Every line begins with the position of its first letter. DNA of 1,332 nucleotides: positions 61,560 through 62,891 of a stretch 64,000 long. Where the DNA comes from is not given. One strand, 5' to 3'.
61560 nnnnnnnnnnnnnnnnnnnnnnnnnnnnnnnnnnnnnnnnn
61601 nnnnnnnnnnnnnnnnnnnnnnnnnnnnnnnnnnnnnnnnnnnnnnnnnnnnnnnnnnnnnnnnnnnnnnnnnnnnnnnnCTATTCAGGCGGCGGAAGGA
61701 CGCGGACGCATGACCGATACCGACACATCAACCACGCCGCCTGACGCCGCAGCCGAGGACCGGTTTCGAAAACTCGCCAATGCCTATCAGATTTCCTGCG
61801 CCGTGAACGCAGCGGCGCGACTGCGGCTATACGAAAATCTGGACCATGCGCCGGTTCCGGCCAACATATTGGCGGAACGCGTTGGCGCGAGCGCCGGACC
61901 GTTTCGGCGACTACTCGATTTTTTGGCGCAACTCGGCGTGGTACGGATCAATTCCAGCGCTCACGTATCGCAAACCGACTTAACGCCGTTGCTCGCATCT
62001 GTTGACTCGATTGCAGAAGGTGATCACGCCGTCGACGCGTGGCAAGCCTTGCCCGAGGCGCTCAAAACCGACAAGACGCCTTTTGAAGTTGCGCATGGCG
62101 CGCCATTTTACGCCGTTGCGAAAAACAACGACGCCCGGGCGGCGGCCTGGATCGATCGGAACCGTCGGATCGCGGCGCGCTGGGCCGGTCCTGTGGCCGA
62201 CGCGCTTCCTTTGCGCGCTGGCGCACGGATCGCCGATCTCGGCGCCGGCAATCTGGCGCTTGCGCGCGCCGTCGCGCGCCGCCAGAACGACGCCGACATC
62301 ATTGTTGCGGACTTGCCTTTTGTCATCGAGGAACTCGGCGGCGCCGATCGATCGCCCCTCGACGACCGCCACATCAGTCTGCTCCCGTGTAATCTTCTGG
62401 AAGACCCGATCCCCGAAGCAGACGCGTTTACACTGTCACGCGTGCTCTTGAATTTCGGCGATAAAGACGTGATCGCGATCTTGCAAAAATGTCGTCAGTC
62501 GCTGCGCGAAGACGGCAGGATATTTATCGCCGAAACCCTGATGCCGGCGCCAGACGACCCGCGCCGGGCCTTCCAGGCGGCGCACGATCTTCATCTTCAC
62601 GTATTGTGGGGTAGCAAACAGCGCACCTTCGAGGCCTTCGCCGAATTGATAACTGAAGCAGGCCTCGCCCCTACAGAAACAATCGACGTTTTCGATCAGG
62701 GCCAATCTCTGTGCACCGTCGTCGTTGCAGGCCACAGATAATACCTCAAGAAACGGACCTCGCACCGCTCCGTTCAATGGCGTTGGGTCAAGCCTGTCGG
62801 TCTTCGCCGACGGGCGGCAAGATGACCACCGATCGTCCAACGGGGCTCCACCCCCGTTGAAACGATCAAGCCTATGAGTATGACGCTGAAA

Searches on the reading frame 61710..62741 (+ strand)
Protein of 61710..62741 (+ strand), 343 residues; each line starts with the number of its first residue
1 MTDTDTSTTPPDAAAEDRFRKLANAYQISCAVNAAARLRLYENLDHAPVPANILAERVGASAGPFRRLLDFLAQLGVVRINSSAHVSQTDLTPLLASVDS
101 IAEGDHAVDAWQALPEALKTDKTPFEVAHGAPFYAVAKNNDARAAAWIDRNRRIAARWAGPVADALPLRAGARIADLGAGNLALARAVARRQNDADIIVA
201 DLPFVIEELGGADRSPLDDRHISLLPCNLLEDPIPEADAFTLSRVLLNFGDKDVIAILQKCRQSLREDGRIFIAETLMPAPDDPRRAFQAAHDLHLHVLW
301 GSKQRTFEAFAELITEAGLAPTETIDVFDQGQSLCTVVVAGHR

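Call 12: search_protein_families(library=pfam, proteins=[window:61710-62741:+], max_evalue=0.001)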
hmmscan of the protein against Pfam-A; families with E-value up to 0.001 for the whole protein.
window:61710-62741:+ (343 aa): 2 families
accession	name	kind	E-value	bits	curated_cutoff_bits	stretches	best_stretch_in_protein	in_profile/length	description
PF00891.24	Methyltransf_2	-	3.9e-25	88.9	22.3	1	111-319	1-209/210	O-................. domain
PF08100.18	Dimerisation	-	1.3e-07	31.7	25.6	1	18-84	8-76/93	O-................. dimerisation domain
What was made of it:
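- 61710..62741 (+): Methyltransf_2-family SAM-dependent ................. (343 aa), divergent from the operon; candidate extra tailoring enzyme with unknown target. Pfam Methyltransf_2 3.9e-25 plus Dimerisation (call 12).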

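Call 33: search_solved_structures(query=window:61710-62741:+, max_evalue=0.00001)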
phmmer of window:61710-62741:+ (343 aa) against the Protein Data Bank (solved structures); distinct sequences matched with E-value up to 0.00001: 57.
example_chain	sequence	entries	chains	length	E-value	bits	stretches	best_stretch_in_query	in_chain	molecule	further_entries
6c5b_A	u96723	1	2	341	4.4e-23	85.1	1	22-322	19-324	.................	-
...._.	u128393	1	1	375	8.4e-20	74.3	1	29-319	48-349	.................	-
7phf_A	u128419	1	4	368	1.6e-19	73.4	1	27-323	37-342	Carminomycin 4-O-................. DnrK,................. domain-containing protein,Aclaci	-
3gwz_A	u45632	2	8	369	9.1e-19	70.9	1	9-321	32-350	MmcR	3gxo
7pga_A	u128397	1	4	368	1e-18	70.8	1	27-323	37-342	Carminomycin 4-O-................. DnrK,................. domain-containing protein,Aclaci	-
7oy1_A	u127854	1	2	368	5.7e-18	68.3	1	27-323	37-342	Carminomycin 4-O-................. DnrK,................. domain-containing protein,Aclaci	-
7pgj_A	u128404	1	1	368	1.7e-17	66.7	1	27-323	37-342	Carminomycin 4-O-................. DnrK,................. domain-containing protein,Aclaci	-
7phe_A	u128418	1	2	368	2.1e-17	66.5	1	27-323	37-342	Carminomycin 4-O-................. DnrK,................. domain-containing protein,Aclaci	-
7owb_A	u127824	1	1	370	3.1e-17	65.9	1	27-323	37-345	Carminomycin 4-O-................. DnrK,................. domain-containing protein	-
4z2y_A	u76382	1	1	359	3.4e-16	62.5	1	7-319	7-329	CalO6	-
8rdm_A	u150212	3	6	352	1.5e-15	60.4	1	30-327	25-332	DtpM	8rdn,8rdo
4wxh_A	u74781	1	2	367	1.6e-15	60.3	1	27-323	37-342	Carminomycin 4-O-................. DnrK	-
7phd_A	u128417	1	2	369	1.7e-15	60.2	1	27-323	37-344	Carminomycin 4-O-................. DnrK,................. domain-containing protein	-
9lac_A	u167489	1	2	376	5.5e-15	58.5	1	27-323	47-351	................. domain-containing protein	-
2ip2_A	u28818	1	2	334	1e-14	57.6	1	14-327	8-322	Probable phenazine-specific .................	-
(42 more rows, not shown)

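Call 34: search_protein_families(library=ncbifam, proteins=[window:61710-62741:+], max_evalue=0.001)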
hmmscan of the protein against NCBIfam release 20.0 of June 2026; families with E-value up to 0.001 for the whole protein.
window:61710-62741:+ (343 aa): 3 families
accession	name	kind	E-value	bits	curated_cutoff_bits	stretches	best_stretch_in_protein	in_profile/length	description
NF053543.1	FlxJ_fam_MTase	equivalog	5.8e-09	35.3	560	1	173-337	180-350/352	FlxJ family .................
TIGR02716.1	C20_methyl_CrtF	equivalog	1.1e-07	31.2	276.1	1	173-286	152-265/306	bacteriochlorophyllide d C-20 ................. BchU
NF043040.1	corrin_prot_MT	hypoth_equivalog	6.1e-05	22.5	180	1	170-323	41-200/216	corrinoid protein-associated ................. CpaM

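Call 67: search_solved_structures(query=window:61710-62741:+, max_evalue=1e-18, show_alignments=2)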
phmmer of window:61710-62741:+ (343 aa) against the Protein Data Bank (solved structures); distinct sequences matched with E-value up to 1e-18: 4.
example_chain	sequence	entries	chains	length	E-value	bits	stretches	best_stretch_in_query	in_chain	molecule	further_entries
6c5b_A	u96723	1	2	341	4.4e-23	85.1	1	22-322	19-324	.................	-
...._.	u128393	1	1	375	8.4e-20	74.3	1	29-319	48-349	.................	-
7phf_A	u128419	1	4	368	1.6e-19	73.4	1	27-323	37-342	Carminomycin 4-O-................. DnrK,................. domain-containing protein,Aclaci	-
3gwz_A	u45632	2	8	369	9.1e-19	70.9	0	9-321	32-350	MmcR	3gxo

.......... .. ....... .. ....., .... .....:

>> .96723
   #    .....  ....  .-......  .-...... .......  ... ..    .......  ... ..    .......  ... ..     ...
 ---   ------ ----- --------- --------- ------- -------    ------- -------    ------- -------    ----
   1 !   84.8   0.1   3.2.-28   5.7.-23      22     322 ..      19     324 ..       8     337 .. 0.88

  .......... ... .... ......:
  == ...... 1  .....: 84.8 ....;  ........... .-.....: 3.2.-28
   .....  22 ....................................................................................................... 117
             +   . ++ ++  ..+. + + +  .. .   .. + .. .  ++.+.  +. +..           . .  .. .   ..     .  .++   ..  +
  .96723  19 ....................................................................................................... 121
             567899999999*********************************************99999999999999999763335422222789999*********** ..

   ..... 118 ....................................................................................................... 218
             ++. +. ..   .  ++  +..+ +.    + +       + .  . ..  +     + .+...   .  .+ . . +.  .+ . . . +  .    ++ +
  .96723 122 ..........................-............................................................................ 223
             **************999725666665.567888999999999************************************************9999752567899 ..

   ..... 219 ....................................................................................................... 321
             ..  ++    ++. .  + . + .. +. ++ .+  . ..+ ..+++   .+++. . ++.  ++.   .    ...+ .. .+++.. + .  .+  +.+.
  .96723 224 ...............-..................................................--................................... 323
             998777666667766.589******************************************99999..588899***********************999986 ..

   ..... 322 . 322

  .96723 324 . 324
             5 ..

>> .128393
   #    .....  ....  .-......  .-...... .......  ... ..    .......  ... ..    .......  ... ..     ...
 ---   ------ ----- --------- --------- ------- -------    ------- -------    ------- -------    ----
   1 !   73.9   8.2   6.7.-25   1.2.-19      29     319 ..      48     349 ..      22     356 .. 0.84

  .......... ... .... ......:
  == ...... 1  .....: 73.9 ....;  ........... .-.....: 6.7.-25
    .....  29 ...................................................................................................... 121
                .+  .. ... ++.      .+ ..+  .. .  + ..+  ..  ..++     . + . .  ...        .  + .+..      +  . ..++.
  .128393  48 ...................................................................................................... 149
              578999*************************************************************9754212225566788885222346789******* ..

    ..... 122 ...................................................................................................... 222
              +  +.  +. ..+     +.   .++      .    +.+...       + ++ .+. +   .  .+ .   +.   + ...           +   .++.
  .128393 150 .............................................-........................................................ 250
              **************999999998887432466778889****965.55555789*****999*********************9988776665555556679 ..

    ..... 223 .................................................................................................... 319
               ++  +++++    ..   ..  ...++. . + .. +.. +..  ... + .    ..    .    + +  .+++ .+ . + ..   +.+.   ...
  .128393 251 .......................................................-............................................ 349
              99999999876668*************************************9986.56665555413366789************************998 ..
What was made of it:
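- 61710..62741 (+): Nearest structures are 6c5b, DnrK and MmcR (calls 33, 67).
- On Methyltransf_2 (COMT/DnrK-like) SAM-dependent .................s: DLGAGN aligns with DIGAGYG of 6c5b (call 67).
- Its nearest structures are small-molecule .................s: LaPhzM-like 6c5b, DnrK and MmcR (calls 33, 67).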
